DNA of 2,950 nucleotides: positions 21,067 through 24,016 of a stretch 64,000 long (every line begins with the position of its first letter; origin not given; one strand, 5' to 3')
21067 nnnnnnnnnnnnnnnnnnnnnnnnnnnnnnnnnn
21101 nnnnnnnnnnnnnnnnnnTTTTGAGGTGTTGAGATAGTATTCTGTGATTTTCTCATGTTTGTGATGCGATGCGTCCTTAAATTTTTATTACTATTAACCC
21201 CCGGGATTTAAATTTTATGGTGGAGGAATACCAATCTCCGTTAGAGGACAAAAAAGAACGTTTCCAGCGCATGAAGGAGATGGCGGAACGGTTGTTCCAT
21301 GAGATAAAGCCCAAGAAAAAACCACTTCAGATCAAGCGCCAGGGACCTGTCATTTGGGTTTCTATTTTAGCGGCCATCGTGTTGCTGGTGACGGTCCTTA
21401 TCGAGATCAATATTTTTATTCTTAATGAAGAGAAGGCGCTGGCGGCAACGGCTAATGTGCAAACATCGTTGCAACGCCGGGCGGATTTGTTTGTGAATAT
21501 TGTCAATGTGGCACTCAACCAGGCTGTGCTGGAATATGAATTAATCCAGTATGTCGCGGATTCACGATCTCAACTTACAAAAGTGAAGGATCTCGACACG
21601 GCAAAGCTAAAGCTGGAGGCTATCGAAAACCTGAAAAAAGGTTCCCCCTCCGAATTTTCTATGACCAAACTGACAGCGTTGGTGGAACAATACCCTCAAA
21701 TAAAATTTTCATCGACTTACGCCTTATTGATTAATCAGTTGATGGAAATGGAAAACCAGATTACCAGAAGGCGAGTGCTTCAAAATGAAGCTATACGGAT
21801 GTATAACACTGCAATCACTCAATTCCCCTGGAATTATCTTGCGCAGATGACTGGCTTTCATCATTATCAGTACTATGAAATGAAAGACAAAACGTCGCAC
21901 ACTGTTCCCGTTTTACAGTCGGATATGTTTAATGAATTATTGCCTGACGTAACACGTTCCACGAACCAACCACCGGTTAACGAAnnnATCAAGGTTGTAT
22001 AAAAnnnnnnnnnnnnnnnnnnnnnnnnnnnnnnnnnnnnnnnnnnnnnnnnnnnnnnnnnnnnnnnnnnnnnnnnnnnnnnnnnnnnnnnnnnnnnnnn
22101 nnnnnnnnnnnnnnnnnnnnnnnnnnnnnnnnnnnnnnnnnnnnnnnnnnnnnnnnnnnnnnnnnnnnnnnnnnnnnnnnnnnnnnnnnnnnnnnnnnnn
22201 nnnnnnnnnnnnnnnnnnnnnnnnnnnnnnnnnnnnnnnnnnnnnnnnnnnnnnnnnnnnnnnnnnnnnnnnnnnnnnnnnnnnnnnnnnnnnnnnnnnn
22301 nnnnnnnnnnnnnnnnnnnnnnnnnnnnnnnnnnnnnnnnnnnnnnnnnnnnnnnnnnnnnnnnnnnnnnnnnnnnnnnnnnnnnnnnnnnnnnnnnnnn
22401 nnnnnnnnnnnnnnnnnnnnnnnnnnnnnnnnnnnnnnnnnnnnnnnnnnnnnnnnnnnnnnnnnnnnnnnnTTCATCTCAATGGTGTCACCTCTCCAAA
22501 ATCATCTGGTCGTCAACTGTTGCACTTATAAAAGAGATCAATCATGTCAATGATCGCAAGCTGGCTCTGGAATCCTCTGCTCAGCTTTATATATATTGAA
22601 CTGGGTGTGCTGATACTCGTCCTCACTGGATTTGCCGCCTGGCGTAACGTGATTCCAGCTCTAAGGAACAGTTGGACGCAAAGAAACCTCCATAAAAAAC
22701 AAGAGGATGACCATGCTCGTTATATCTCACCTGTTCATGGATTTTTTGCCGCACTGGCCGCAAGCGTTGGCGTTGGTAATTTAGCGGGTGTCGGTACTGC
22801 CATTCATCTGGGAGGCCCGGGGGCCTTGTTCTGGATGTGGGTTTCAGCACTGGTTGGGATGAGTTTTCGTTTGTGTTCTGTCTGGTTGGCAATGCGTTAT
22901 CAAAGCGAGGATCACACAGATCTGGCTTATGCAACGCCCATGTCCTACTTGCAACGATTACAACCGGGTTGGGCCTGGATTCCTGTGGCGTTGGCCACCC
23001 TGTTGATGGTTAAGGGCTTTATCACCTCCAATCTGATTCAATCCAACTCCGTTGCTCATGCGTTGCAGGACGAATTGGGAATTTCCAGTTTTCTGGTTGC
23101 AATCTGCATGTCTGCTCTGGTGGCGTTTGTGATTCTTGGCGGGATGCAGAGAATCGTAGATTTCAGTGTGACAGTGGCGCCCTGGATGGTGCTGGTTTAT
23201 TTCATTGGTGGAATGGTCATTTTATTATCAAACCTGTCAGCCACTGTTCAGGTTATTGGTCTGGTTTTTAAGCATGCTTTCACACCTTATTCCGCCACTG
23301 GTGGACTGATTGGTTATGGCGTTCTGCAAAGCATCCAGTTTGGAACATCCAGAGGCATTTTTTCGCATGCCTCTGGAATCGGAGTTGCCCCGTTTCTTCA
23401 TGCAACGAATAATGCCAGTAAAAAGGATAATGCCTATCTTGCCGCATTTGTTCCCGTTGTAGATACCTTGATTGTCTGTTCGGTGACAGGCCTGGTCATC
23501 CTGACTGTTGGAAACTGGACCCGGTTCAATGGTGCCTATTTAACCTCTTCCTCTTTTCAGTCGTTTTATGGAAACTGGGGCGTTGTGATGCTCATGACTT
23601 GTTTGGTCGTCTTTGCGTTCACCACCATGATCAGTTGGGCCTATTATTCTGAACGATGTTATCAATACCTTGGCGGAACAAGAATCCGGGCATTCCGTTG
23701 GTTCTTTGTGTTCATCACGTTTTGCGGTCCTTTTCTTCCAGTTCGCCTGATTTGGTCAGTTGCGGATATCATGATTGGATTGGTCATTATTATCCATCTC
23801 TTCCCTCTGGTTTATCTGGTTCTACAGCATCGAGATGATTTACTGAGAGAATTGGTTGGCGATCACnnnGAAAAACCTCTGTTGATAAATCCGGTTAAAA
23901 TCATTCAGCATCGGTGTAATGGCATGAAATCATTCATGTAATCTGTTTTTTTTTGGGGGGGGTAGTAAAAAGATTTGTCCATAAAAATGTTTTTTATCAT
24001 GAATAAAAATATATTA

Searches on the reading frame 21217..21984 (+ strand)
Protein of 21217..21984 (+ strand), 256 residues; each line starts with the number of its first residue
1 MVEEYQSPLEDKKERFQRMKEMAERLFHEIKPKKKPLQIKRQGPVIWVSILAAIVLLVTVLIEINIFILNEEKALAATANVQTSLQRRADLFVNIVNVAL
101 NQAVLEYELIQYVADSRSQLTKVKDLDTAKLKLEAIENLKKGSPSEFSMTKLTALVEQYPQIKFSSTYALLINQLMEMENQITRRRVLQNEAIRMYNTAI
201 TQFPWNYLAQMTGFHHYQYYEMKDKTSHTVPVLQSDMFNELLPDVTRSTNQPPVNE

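Call 10: search_protein_families(library=ncbifam, proteins=[window:21217-21984:+], max_evalue=0.001)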
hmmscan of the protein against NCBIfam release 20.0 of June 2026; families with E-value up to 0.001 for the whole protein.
window:21217-21984:+ (256 aa): 1 family
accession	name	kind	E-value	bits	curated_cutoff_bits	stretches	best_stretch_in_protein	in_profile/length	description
NF040966.1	MamQ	equivalog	1e-50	172.2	250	1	49-246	1-215/221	magnetosome protein MamQ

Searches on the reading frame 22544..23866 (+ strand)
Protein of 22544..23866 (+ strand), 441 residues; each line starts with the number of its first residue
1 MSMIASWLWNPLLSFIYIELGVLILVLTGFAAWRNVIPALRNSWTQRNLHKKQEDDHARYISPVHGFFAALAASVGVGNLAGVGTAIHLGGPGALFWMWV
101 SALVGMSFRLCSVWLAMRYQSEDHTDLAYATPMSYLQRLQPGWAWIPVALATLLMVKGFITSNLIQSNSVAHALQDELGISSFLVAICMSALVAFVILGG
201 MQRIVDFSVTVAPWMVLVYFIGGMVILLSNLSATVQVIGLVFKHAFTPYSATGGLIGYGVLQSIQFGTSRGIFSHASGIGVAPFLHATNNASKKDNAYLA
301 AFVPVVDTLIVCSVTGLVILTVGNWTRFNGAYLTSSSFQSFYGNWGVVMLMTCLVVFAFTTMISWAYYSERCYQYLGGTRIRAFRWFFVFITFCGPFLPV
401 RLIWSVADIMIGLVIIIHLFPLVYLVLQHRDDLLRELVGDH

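Call 10: search_protein_families(library=ncbifam, proteins=[window:22544-23866:+], max_evalue=0.001)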
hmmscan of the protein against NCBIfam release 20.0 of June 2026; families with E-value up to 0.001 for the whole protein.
window:22544-23866:+ (441 aa): 1 family
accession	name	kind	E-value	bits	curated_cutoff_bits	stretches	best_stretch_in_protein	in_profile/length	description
TIGR00835.1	agcS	subfamily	2.9e-97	326.2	272.65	1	9-425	1-413/424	amino acid carrier protein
